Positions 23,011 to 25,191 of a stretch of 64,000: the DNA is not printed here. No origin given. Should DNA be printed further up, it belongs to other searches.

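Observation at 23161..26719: Staphyloxanthin-like trio (CrtN/CrtI-family oxidoreductase, CrtQ-like GT2, CrtO-like acyltransferase) without a recognisable synthase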

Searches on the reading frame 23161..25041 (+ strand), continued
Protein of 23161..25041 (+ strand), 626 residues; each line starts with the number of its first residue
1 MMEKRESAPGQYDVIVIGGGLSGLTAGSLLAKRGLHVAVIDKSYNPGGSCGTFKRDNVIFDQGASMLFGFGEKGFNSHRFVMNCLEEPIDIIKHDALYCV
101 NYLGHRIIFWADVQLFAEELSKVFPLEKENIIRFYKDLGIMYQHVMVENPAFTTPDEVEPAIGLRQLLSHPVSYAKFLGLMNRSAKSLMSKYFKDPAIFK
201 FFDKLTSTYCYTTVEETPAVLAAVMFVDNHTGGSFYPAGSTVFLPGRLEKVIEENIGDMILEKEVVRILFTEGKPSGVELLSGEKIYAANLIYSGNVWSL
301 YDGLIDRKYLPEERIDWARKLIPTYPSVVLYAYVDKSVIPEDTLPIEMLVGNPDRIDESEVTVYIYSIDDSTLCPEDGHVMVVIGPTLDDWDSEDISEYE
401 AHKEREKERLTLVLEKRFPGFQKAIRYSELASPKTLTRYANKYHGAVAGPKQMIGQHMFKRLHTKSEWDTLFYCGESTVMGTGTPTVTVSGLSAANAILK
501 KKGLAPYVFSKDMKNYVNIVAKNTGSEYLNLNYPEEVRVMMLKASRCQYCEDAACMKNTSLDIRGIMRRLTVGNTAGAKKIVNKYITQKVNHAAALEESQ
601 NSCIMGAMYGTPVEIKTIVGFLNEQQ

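Call 7: find_homologous_proteins(query=window:23161-25041:+, max_evalue=1e-10)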
Query window:23161-25041:+ (626 aa): 1519 proteins with E <= 1e-10 among 8000 candidates; the best 120 are listed.
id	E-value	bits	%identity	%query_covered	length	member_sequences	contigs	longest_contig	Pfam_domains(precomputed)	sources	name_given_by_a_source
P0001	0.0e+0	1286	89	100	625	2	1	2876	PF01946.24,PF01266.31,PF01593.31,PF13450.13,PF00890.31,PF01494.26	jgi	-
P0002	0.0e+0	1245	85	100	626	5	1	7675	PF01946.24,PF01266.31,PF01593.31,PF13450.13,PF14691.12,PF00890.31,PF01494.26,PF12831.14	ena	-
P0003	0.0e+0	1239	86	100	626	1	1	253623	PF01946.24,PF01266.31,PF01593.31,PF13450.13,PF00890.31,PF01494.26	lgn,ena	-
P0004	0.0e+0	1093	75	100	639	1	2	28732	PF01946.24,PF01266.31,PF01593.31,PF13450.13,PF14691.12,PF00890.31,PF03486.21,PF01134.29,PF01494.26,PF12831.14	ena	-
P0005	0.0e+0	1082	74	99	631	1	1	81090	PF01946.24,PF01266.31,PF01593.31,PF13450.13,PF00890.31,PF01134.29,PF01494.26,PF12831.14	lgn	-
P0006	0.0e+0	1036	71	99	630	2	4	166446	PF01946.24,PF01266.31,PF01593.31,PF13450.13,PF14691.12,PF00890.31,PF07992.21,PF01134.29,PF01494.26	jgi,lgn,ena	-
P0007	2.7e-285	966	67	98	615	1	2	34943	PF01946.24,PF01266.31,PF01593.31,PF13450.13,PF14691.12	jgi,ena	-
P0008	2.9e-284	962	67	98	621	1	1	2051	PF01946.24,PF01266.31,PF01593.31,PF13450.13,PF00890.31,PF03486.21,PF01134.29,PF01494.26,PF12831.14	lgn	-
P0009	1.1e-280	950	67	98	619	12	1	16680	PF13450.13,PF07992.21,PF00070.34,PF03486.21,PF01134.29,PF01494.26,PF12831.14,PF01946.24,PF01266.31,PF01593.31,PF14691.12,PF00890.31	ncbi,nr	ncbi:MAG TPA: FAD-dependent oxidoreductase [Dehalococcoidia bacterium]|nr:FAD-dependent oxidoreducta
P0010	9.7e-280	947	65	98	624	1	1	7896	PF01946.24,PF01266.31,PF01593.31,PF13450.13,PF00890.31,PF07992.21,PF03486.21,PF01134.29,PF01494.26,PF12831.14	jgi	jgi:prolycopene isomerase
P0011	9.7e-280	947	67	98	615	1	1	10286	PF01946.24,PF01266.31,PF01593.31,PF13450.13,PF00890.31,PF03486.21,PF01494.26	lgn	-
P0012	1.9e-279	946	66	98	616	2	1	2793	PF13450.13,PF07992.21,PF00070.34,PF03486.21,PF01134.29,PF01494.26,PF12831.14,PF01946.24,PF01266.31,PF01593.31,PF14691.12,PF00890.31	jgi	jgi:prolycopene isomerase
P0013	1.9e-279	946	66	98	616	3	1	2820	PF13450.13,PF07992.21,PF00070.34,PF03486.21,PF01134.29,PF01494.26,PF12831.14,PF01946.24,PF01266.31,PF01593.31,PF14691.12,PF00890.31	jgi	-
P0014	2.6e-279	946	66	98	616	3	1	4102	PF01946.24,PF01266.31,PF01593.31,PF13450.13,PF00890.31,PF07992.21,PF03486.21,PF01134.29,PF01494.26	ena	-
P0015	2.7e-279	946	66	98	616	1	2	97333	PF01946.24,PF01266.31,PF01593.31,PF13450.13,PF14691.12,PF00890.31,PF07992.21,PF00070.34,PF03486.21,PF01494.26,PF12831.14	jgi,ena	-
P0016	8.1e-279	944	66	98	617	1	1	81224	PF01946.24,PF01266.31,PF01593.31,PF13450.13,PF01494.26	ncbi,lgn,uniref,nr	ncbi:FAD-dependent oxidoreductase [Parasporobacterium paucivorans]|uniref:Prolycopene isomerase n=1 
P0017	1.1e-278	944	66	98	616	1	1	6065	PF01946.24,PF01266.31,PF01593.31,PF13450.13,PF14691.12,PF00890.31,PF03486.21,PF01134.29,PF01494.26,PF12831.14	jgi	-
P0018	3.6e-278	942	65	98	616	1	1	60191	PF13450.13,PF07992.21,PF00070.34,PF03486.21,PF01134.29,PF01494.26,PF12831.14,PF01946.24,PF01266.31,PF01593.31,PF14691.12,PF00890.31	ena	-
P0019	3.7e-278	942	66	98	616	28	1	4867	PF01946.24,PF01266.31,PF01593.31,PF13450.13,PF14691.12,PF00890.31,PF03486.21,PF01494.26,PF12831.14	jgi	jgi:prolycopene isomerase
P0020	4.5e-278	942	65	98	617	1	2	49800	PF01946.24,PF01266.31,PF01593.31,PF13450.13,PF14691.12,PF00890.31,PF07992.21,PF03486.21,PF01494.26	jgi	-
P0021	6.4e-278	941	66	98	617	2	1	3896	PF01946.24,PF01266.31,PF01593.31,PF13450.13,PF14691.12,PF00890.31,PF01494.26,PF12831.14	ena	-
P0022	8.2e-278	941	66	98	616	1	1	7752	PF01946.24,PF01266.31,PF01593.31,PF13450.13,PF14691.12,PF00890.31,PF07992.21,PF03486.21,PF01134.29,PF01494.26,PF12831.14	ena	-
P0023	1.2e-277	940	65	98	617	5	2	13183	PF01946.24,PF01266.31,PF01593.31,PF13450.13,PF14691.12,PF00890.31,PF07992.21,PF03486.21,PF01134.29,PF01494.26,PF12831.14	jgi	jgi:prolycopene isomerase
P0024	1.4e-277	940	65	98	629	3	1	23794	PF01946.24,PF01266.31,PF01593.31,PF13450.13,PF14691.12,PF00890.31,PF01494.26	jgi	jgi:prolycopene isomerase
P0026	2.3e-277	939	65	98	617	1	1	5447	PF01946.24,PF01266.31,PF01593.31,PF13450.13,PF14691.12,PF00890.31,PF01494.26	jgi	jgi:prolycopene isomerase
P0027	2.4e-277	939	65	98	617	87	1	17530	PF01946.24,PF01266.31,PF01593.31,PF13450.13,PF14691.12,PF00890.31,PF03486.21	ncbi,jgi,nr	ncbi:MAG: FAD-dependent oxidoreductase [Dehalococcoidia bacterium]|nr:FAD-dependent oxidoreductase [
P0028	8.9e-277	938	65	98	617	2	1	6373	PF01946.24,PF01266.31,PF01593.31,PF13450.13,PF14691.12,PF00890.31,PF03486.21,PF01494.26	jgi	jgi:prolycopene isomerase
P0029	1.1e-276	937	66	98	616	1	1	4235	PF01946.24,PF01266.31,PF01593.31,PF13450.13,PF14691.12,PF00890.31,PF07992.21,PF03486.21,PF01134.29,PF01494.26,PF12831.14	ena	-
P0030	1.4e-276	937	65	98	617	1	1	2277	PF01946.24,PF01266.31,PF01593.31,PF13450.13,PF14691.12,PF00890.31,PF03486.21,PF01134.29,PF01494.26,PF12831.14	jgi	jgi:prolycopene isomerase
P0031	1.5e-276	937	67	98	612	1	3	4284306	PF01946.24,PF01266.31,PF01593.31,PF13450.13,PF01134.29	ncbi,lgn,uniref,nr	ncbi:FAD-dependent oxidoreductase [Acetobacterium bakii]|uniref:FAD-dependent oxidoreductase n=1 Tax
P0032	1.6e-276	937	66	98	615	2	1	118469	PF01946.24,PF01266.31,PF01593.31,PF13450.13,PF14691.12,PF00890.31,PF00070.34,PF03486.21,PF01494.26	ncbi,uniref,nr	ncbi:FAD-dependent oxidoreductase [Acetobacterium paludosum]|uniref:FAD-dependent oxidoreductase n=2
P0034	3.4e-276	936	65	98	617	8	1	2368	PF01946.24,PF01266.31,PF01593.31,PF13450.13,PF14691.12,PF00890.31,PF07992.21,PF03486.21,PF01494.26,PF12831.14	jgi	jgi:prolycopene isomerase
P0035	3.4e-276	936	65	98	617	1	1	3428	PF13450.13,PF07992.21,PF00070.34,PF03486.21,PF01134.29,PF01494.26,PF12831.14,PF01946.24,PF01266.31,PF01593.31,PF14691.12,PF00890.31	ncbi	-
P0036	3.7e-276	935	65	98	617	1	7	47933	PF01946.24,PF01266.31,PF01593.31,PF13450.13,PF14691.12,PF00890.31,PF07992.21,PF03486.21,PF01494.26,PF12831.14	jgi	jgi:prolycopene isomerase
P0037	4.1e-276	935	65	98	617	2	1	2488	PF01946.24,PF01266.31,PF01593.31,PF13450.13,PF14691.12,PF00890.31,PF07992.21,PF03486.21,PF01134.29,PF01494.26,PF12831.14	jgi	-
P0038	4.7e-276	935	66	98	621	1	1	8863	PF01946.24,PF01266.31,PF01593.31,PF13450.13,PF14691.12,PF00890.31,PF07992.21,PF01494.26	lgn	-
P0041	1.0e-275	934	65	98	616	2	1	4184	PF01946.24,PF01266.31,PF01593.31,PF13450.13,PF14691.12,PF00890.31,PF07992.21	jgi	-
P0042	1.8e-275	933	66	98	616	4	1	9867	PF01946.24,PF01266.31,PF01593.31,PF13450.13,PF14691.12,PF00890.31,PF03486.21,PF01494.26,PF12831.14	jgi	-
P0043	1.8e-275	933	65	98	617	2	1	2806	PF01946.24,PF01266.31,PF01593.31,PF13450.13,PF14691.12,PF00890.31,PF07992.21,PF03486.21,PF01494.26,PF12831.14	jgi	-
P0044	2.2e-275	933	65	98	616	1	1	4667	PF01946.24,PF01266.31,PF01593.31,PF13450.13,PF14691.12,PF00890.31,PF07992.21,PF00070.34,PF03486.21,PF12831.14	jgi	jgi:prolycopene isomerase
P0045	2.2e-275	933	65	98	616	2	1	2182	PF01946.24,PF01266.31,PF01593.31,PF13450.13,PF14691.12,PF00890.31,PF01494.26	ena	-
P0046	3.5e-275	932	65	98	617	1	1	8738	PF01946.24,PF01266.31,PF01593.31,PF13450.13,PF14691.12,PF00890.31,PF07992.21,PF03486.21,PF01134.29,PF01494.26,PF12831.14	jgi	jgi:prolycopene isomerase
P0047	2.1e-274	930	64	98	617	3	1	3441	PF01946.24,PF01266.31,PF01593.31,PF13450.13,PF14691.12,PF00890.31,PF01494.26,PF12831.14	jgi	jgi:prolycopene isomerase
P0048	6.0e-274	928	65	98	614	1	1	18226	PF01946.24,PF01266.31,PF01593.31,PF13450.13,PF14691.12,PF00890.31,PF03486.21,PF01494.26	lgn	-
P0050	6.4e-274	928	65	98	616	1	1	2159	PF01946.24,PF01266.31,PF01593.31,PF13450.13,PF14691.12,PF00890.31,PF07992.21,PF03486.21,PF01494.26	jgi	-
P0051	6.9e-274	928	65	98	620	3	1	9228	PF01946.24,PF01266.31,PF01593.31,PF13450.13,PF14691.12,PF00890.31,PF07992.21,PF00070.34,PF03486.21,PF01494.26,PF12831.14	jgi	jgi:prolycopene isomerase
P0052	1.0e-273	927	64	98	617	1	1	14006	PF01946.24,PF01266.31,PF01593.31,PF13450.13,PF14691.12,PF00890.31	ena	-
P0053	1.0e-273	927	65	98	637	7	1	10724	PF01946.24,PF01266.31,PF01593.31,PF13450.13,PF14691.12,PF00890.31,PF07992.21,PF03486.21,PF01134.29,PF01494.26,PF12831.14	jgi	jgi:prolycopene isomerase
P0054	1.3e-273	927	65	98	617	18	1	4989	PF01946.24,PF01266.31,PF01593.31,PF13450.13,PF14691.12,PF00890.31,PF07992.21,PF03486.21,PF01134.29,PF01494.26,PF12831.14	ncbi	-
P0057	8.0e-273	924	64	98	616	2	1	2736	PF01946.24,PF01266.31,PF01593.31,PF13450.13,PF14691.12,PF00890.31,PF07992.21,PF03486.21,PF01134.29,PF01494.26,PF12831.14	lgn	-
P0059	9.7e-273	924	68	92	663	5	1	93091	PF01946.24,PF01266.31,PF01593.31,PF13450.13,PF14691.12,PF00890.31,PF01134.29,PF01494.26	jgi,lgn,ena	-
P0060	1.4e-272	924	64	98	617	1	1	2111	PF01946.24,PF01266.31,PF01593.31,PF13450.13,PF14691.12,PF00890.31,PF01134.29,PF01494.26,PF12831.14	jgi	jgi:prolycopene isomerase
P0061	1.4e-272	924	65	98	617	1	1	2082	PF01946.24,PF01266.31,PF01593.31,PF13450.13,PF14691.12,PF00890.31,PF07992.21,PF03486.21,PF01134.29,PF01494.26,PF12831.14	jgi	jgi:prolycopene isomerase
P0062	2.8e-272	923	65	98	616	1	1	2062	PF01946.24,PF01266.31,PF01593.31,PF13450.13,PF14691.12,PF00890.31,PF07992.21,PF03486.21,PF01134.29,PF01494.26,PF12831.14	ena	-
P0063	3.4e-272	922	65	98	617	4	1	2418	PF01946.24,PF01266.31,PF01593.31,PF13450.13,PF14691.12,PF00890.31,PF07992.21,PF03486.21,PF01494.26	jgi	jgi:prolycopene isomerase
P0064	5.4e-272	922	65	98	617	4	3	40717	PF13450.13,PF07992.21,PF00070.34,PF03486.21,PF01134.29,PF01494.26,PF12831.14,PF01946.24,PF01266.31,PF01593.31,PF14691.12,PF00890.31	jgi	-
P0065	5.7e-272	922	64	98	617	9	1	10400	PF01946.24,PF01266.31,PF01593.31,PF13450.13,PF14691.12,PF00890.31,PF03486.21,PF01134.29,PF01494.26,PF12831.14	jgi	jgi:prolycopene isomerase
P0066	7.4e-272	921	64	98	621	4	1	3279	PF01946.24,PF01266.31,PF01593.31,PF13450.13,PF14691.12,PF00890.31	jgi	jgi:prolycopene isomerase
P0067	1.3e-271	921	64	98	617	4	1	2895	PF01946.24,PF01266.31,PF01593.31,PF13450.13,PF14691.12,PF00890.31,PF07992.21,PF03486.21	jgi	jgi:prolycopene isomerase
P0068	1.3e-271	921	64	98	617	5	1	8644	PF01946.24,PF01266.31,PF01593.31,PF13450.13,PF14691.12,PF00890.31,PF07992.21,PF03486.21,PF01134.29,PF12831.14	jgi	jgi:prolycopene isomerase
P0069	2.2e-271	920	64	98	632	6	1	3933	PF01946.24,PF01266.31,PF01593.31,PF13450.13,PF14691.12,PF00890.31,PF07992.21,PF03486.21,PF01134.29,PF01494.26,PF12831.14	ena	-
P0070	2.4e-271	920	64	98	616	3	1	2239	PF13450.13,PF07992.21,PF00070.34,PF03486.21,PF01134.29,PF01494.26,PF12831.14,PF01946.24,PF01266.31,PF01593.31,PF14691.12,PF00890.31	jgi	jgi:prolycopene isomerase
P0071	3.0e-271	919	64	98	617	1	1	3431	PF01946.24,PF01266.31,PF01593.31,PF13450.13,PF14691.12,PF00890.31,PF07992.21,PF03486.21,PF01134.29,PF01494.26,PF12831.14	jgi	jgi:prolycopene isomerase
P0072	3.3e-271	919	64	98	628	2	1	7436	PF01946.24,PF01266.31,PF01593.31,PF13450.13,PF14691.12,PF00890.31,PF07992.21,PF03486.21,PF01134.29,PF01494.26,PF12831.14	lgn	-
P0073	3.5e-271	919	64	98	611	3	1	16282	PF01946.24,PF01266.31,PF01593.31,PF13450.13,PF14691.12,PF00890.31,PF07992.21,PF03486.21,PF01134.29,PF01494.26,PF12831.14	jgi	jgi:prolycopene isomerase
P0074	3.8e-271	919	65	98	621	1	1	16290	PF01946.24,PF01266.31,PF01593.31,PF13450.13,PF14691.12,PF00890.31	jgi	jgi:prolycopene isomerase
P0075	9.4e-271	918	65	98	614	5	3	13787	PF01946.24,PF01266.31,PF01593.31,PF13450.13,PF14691.12,PF00890.31,PF03486.21,PF01134.29,PF01494.26,PF12831.14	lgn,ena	-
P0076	1.5e-270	917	63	98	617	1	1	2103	PF01946.24,PF01266.31,PF01593.31,PF13450.13,PF14691.12,PF00890.31,PF01494.26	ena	-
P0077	2.1e-270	916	65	98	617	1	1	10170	PF01946.24,PF01266.31,PF01593.31,PF13450.13,PF14691.12,PF00890.31,PF07992.21,PF03486.21,PF01134.29,PF01494.26,PF12831.14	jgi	jgi:prolycopene isomerase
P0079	3.0e-270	916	63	98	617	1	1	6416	PF01946.24,PF01266.31,PF01593.31,PF13450.13,PF14691.12,PF00890.31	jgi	jgi:prolycopene isomerase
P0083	1.0e-269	914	64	98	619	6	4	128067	PF01946.24,PF01266.31,PF01593.31,PF13450.13,PF14691.12,PF00890.31,PF03486.21,PF01494.26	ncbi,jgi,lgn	-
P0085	1.2e-269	914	64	98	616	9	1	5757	PF01946.24,PF01266.31,PF01593.31,PF13450.13,PF14691.12,PF00890.31,PF07992.21,PF00070.34,PF03486.21,PF01494.26,PF12831.14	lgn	-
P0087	1.7e-269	914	64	98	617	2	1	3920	PF13450.13,PF07992.21,PF00070.34,PF03486.21,PF01134.29,PF01494.26,PF12831.14,PF01946.24,PF01266.31,PF01593.31,PF14691.12,PF00890.31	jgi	-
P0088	2.1e-269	913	64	98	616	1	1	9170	PF01946.24,PF01266.31,PF01593.31,PF13450.13,PF14691.12,PF00890.31,PF01494.26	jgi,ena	-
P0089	2.1e-269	913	64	97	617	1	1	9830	PF01946.24,PF01266.31,PF01593.31,PF13450.13,PF14691.12,PF00890.31,PF07992.21,PF00070.34,PF03486.21,PF01494.26,PF12831.14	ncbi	-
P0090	5.7e-269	912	64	97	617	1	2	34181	PF01946.24,PF01266.31,PF01593.31,PF13450.13,PF14691.12,PF00890.31,PF01494.26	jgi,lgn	-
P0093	9.1e-269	911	63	98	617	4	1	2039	PF01946.24,PF01266.31,PF01593.31,PF13450.13,PF14691.12,PF00890.31,PF01494.26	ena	-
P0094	1.2e-268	911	63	97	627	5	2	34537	PF01946.24,PF01266.31,PF01593.31,PF13450.13,PF14691.12,PF00890.31,PF07992.21,PF12831.14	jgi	-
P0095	1.4e-268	910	63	98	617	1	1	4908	PF01946.24,PF01266.31,PF01593.31,PF13450.13,PF14691.12,PF00890.31,PF01494.26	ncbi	ncbi:MAG: FAD-dependent oxidoreductase [Dehalococcoidia bacterium]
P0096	1.8e-268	910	63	98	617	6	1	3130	PF01946.24,PF01266.31,PF01593.31,PF13450.13,PF14691.12,PF00890.31,PF00070.34,PF03486.21,PF01494.26,PF12831.14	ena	-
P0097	1.9e-268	910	64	98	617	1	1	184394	PF01946.24,PF01266.31,PF01593.31,PF13450.13,PF14691.12,PF00890.31,PF01494.26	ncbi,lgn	ncbi:MAG: FAD-dependent oxidoreductase [Dehalococcoidia bacterium]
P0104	9.1e-268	908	64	98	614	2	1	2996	PF01946.24,PF01266.31,PF01593.31,PF13450.13,PF14691.12,PF00890.31,PF03486.21,PF01134.29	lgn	-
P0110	3.5e-267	906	64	98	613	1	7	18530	PF01946.24,PF01266.31,PF01593.31,PF13450.13,PF14691.12,PF00890.31,PF07992.21,PF00070.34,PF03486.21,PF01134.29,PF12831.14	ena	-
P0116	9.0e-267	905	62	98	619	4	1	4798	PF01946.24,PF01266.31,PF01593.31,PF13450.13,PF14691.12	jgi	jgi:prolycopene isomerase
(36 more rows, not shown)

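Call 8: find_encoding_contigs(protein=P0031, flank=10000, max_places=2)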
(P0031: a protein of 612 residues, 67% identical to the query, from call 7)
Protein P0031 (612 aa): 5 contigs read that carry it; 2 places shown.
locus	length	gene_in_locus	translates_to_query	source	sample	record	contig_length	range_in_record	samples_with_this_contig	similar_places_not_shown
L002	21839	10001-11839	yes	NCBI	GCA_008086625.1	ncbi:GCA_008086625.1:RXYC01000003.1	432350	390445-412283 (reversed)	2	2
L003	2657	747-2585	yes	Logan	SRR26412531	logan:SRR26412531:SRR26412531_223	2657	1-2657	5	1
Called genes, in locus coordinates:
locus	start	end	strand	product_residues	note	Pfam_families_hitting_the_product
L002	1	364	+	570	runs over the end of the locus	PF00990:GGDEF, PF01966:HD, PF13487:HD_5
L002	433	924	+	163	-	-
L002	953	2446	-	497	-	PF00990:GGDEF, PF13487:HD_5, PF01966:HD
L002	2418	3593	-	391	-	PF00465:Fe-ADH, PF13685:Fe-ADH_2 (weak), PF25137:ADH_Fe_C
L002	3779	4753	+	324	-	PF04463:2-thiour_desulf, PF08349:DUF1722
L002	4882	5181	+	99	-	PF07883:Cupin_2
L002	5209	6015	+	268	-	PF00497:SBP_bac_3, PF10613:Lig_chan-Glu_bd, PF12974:Phosphonate-bd (weak)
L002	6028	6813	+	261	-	PF00528:BPD_transp_1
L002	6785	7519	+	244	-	PF02463:SMC_N, PF13175:AAA_15 (faint), PF00005:ABC_tran, PF13304:AAA_21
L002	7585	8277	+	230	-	PF09360:zf-CDGSH, PF06902:Fer4_19 (faint), PF09360:zf-CDGSH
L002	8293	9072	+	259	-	PF02900:LigB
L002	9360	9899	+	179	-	PF00255:GSHPx, PF00578:AhpC-TSA (weak), PF08534:Redoxin (faint)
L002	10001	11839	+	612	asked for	PF01134:GIDA (faint), PF01266:DAO (weak), PF01593:Amino_oxidase, PF01946:Thi4, PF13450:NAD_binding_8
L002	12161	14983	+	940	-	PF16927:HisKA_7TM, PF13188:PAS_8 (faint), PF00989:PAS, PF08448:PAS_4, PF13426:PAS_9, PF00990:GGDEF, PF13487:HD_5, PF01966:HD, +1 more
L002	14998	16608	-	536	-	PF00890:FAD_binding_2, PF01266:DAO, PF01494:FAD_binding_3 (weak), PF01593:Amino_oxidase, PF01946:Thi4 (faint), PF07992:Pyr_redox_2 (weak), PF12831:FAD_oxidored (weak), PF13450:NAD_binding_8, +1 more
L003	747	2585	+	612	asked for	PF01134:GIDA (faint), PF01266:DAO (weak), PF01593:Amino_oxidase, PF01946:Thi4, PF13450:NAD_binding_8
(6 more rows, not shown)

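Call 9: find_encoding_contigs(protein=P0097, flank=10000, max_places=2)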
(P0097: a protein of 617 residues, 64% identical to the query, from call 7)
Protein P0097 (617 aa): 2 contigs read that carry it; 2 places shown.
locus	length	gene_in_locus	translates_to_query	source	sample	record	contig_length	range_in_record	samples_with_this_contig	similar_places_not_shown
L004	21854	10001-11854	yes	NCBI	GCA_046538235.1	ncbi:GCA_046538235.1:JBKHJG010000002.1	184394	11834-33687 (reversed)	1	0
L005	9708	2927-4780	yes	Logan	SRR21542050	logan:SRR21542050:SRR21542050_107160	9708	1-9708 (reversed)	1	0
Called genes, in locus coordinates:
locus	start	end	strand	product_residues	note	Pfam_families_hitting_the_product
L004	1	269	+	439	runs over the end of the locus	PF13486:Dehalogenase, PF12838:Fer4_7 (weak), PF13484:Fer4_16 (weak)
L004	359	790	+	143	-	-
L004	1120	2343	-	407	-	PF01306:LacY_symp (faint), PF05977:MFS_3 (weak), PF07690:MFS_1, PF12832:MFS_1_like, PF07690:MFS_1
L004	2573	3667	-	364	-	PF18998:Flg_new_2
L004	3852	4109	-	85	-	-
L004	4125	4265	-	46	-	-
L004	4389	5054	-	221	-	PF00160:Pro_isomerase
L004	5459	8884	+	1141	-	PF04879:Molybdop_Fe4S4 (weak), PF00384:Molybdopterin, PF01568:Molydop_binding, PF00266:Aminotran_5, PF01041:DegT_DnrJ_EryC1 (weak)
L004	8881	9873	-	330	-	PF10017:Methyltransf_33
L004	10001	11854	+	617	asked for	PF00890:FAD_binding_2 (weak), PF01266:DAO, PF01494:FAD_binding_3 (weak), PF01593:Amino_oxidase, PF01946:Thi4, PF13450:NAD_binding_8, PF14691:Fer4_20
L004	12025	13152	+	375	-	PF00535:Glycos_transf_2, PF13641:Glyco_tranf_2_3, PF13506:Glyco_transf_21 (weak)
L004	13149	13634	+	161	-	PF18927:CrtO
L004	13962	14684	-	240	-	-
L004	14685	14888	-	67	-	-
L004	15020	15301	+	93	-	-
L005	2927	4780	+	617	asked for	PF00890:FAD_binding_2 (weak), PF01266:DAO, PF01494:FAD_binding_3 (weak), PF01593:Amino_oxidase, PF01946:Thi4, PF13450:NAD_binding_8, PF14691:Fer4_20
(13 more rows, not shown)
